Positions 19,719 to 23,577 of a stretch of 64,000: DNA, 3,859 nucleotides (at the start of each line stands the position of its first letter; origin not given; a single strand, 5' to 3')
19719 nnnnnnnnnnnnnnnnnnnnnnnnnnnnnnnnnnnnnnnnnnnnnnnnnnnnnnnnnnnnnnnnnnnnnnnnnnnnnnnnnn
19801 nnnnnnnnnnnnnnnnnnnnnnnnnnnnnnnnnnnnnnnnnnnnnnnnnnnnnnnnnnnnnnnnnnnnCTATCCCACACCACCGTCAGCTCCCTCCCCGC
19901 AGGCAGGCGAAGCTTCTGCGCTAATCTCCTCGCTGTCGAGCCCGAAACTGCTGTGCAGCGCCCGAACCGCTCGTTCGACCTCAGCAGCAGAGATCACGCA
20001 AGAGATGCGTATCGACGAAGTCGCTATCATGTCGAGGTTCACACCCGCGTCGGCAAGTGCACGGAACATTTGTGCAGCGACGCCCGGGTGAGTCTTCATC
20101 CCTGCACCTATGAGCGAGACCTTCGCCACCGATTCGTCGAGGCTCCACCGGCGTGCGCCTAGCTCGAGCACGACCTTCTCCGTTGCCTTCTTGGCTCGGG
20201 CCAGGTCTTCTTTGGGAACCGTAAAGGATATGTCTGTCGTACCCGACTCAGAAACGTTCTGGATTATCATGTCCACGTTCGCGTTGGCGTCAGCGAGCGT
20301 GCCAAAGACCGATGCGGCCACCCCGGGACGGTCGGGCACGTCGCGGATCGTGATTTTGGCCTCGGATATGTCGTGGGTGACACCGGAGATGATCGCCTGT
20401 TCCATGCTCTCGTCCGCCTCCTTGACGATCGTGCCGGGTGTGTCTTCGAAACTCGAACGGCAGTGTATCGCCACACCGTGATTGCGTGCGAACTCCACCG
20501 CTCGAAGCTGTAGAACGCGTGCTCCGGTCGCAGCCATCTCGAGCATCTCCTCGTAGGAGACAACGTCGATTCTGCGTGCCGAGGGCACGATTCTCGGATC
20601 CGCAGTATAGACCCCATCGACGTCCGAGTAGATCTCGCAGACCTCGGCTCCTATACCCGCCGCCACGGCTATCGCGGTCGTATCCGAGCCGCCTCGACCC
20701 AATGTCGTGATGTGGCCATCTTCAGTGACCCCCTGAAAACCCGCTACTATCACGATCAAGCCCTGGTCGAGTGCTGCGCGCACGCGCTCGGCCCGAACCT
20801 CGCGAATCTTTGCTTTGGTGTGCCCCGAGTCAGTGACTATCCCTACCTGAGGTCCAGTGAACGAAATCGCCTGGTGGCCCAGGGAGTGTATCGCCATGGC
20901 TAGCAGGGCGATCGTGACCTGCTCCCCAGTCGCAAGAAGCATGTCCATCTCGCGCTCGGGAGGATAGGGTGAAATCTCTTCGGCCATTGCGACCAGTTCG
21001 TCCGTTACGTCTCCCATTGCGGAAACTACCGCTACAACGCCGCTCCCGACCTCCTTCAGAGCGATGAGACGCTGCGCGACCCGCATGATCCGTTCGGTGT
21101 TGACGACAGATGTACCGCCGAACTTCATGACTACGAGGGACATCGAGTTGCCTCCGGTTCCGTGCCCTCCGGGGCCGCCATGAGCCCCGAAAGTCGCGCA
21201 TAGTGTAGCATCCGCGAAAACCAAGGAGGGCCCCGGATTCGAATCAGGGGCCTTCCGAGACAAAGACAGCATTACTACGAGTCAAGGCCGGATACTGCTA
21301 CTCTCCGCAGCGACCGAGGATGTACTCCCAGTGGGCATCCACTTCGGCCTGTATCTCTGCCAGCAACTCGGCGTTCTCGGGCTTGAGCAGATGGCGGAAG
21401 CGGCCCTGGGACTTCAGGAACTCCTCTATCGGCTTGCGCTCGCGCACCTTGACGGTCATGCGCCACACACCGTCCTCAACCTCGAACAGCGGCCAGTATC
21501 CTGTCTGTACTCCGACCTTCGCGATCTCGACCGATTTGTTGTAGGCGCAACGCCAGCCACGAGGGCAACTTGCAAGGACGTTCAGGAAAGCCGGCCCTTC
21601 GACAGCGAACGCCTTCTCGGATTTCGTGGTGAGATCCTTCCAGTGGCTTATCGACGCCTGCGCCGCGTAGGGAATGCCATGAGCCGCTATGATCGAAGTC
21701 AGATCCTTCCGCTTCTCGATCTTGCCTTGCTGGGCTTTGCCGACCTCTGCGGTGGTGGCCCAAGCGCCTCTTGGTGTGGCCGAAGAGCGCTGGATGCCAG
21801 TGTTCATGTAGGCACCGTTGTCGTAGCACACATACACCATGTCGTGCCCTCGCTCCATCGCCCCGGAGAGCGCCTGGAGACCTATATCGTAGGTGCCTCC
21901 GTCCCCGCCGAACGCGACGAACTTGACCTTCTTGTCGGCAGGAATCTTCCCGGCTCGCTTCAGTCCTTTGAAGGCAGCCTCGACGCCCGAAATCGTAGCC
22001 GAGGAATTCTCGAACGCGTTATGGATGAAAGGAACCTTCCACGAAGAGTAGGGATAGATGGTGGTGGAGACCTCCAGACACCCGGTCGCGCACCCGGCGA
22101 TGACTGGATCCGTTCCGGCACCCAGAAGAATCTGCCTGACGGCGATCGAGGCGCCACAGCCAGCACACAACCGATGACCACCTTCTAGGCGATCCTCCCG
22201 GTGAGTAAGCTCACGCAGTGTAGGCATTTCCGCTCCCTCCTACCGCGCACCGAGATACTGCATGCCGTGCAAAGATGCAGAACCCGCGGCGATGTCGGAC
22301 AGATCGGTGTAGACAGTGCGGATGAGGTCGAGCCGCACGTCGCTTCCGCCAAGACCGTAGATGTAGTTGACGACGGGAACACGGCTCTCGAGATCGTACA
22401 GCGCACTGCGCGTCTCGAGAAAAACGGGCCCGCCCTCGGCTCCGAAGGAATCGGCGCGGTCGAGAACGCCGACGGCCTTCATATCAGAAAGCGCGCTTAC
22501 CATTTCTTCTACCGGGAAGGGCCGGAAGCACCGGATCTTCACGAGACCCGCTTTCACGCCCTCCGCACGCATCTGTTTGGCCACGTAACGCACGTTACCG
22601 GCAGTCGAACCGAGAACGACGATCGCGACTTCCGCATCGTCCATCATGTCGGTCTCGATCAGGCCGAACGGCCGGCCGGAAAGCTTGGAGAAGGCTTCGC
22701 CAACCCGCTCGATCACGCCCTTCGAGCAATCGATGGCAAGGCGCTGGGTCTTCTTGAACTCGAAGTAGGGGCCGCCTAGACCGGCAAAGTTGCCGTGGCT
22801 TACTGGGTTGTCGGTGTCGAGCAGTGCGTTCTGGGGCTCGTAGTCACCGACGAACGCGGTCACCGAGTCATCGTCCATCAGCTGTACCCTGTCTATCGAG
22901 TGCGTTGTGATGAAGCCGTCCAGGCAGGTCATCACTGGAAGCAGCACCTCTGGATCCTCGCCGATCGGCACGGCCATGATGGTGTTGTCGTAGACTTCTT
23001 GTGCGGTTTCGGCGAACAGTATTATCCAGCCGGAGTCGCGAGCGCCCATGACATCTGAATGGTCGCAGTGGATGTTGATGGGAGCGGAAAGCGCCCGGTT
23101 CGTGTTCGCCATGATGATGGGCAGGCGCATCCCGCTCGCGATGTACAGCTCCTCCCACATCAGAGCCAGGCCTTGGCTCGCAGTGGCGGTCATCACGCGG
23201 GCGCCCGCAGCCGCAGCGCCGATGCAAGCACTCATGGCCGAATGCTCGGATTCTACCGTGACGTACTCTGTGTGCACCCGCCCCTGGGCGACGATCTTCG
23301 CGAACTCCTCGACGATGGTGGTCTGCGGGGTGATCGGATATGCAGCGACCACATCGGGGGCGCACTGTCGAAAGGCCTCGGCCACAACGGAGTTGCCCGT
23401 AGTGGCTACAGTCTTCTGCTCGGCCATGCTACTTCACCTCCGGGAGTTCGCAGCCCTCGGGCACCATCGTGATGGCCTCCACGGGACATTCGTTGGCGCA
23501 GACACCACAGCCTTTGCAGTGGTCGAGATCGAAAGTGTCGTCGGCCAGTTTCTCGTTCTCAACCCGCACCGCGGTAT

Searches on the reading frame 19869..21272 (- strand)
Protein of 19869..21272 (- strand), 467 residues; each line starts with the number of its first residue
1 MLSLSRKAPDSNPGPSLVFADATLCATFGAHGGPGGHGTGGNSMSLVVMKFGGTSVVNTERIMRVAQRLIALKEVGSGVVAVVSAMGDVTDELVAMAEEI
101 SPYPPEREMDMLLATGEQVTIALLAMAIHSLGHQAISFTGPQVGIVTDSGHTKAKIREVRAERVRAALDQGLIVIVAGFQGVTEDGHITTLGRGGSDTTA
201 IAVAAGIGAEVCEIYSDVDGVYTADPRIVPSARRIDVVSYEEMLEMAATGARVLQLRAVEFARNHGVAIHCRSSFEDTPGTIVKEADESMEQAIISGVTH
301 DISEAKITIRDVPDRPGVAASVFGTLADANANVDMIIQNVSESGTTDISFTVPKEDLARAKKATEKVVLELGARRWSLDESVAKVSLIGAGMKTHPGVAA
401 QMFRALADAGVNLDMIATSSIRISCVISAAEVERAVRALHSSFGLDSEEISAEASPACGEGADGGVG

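Call 10: search_protein_families(library=pfam, proteins=[window:19869-21272:-], max_evalue=0.001)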
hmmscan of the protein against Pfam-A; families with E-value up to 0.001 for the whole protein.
window:19869-21272:- (467 aa): 5 families
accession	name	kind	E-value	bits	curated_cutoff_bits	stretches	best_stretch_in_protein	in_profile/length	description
PF00696.33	AA_kinase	-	4.4e-52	177.6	24.9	1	46-272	2-233/234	Amino acid kinase family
PF22468.2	ACT_9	-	4.2e-40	135.8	27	2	385-443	1-61/61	ACT domain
PF01842.31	ACT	-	3.5e-22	78.2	27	2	309-367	3-64/66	ACT domain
PF13840.12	ACT_7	-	6.1e-21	74.5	27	1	379-441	3-65/65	ACT domain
PF22629.2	ACT_AHAS_ss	-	0.00012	22.7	27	0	312-367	5-62/67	AHAS small subunit-like ACT domain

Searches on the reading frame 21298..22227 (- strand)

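Call 10: search_protein_families(library=pfam, proteins=[window:21298-22227:-], max_evalue=0.001)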
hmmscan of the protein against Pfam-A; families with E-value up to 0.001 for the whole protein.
window:21298-22227:- (309 aa): 1 family
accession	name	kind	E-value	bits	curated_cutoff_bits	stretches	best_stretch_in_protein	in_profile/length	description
PF02775.26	TPP_enzyme_C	-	7.5e-20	71.7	21.9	1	48-217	2-151/151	Thiamine pyrophosphate enzyme, C-terminal TPP binding domain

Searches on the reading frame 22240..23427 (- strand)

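Call 10: search_protein_families(library=pfam, proteins=[window:22240-23427:-], max_evalue=0.001)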
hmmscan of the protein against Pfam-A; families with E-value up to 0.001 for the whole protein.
window:22240-23427:- (395 aa): 3 families
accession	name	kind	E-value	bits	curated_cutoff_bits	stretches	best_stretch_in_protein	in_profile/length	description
PF01855.24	POR_N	-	2.5e-72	243.8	27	1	18-239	2-226/231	Pyruvate flavodoxin/ferredoxin oxidoreductase, thiamine diP-bdg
PF17147.9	PFOR_II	-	1e-28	100.1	27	1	265-367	1-100/102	Pyruvate:ferredoxin oxidoreductase core domain II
PF02780.25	Transketolase_C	-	0.00019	21.8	25.9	1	264-323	9-69/124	Transketolase, C-terminal domain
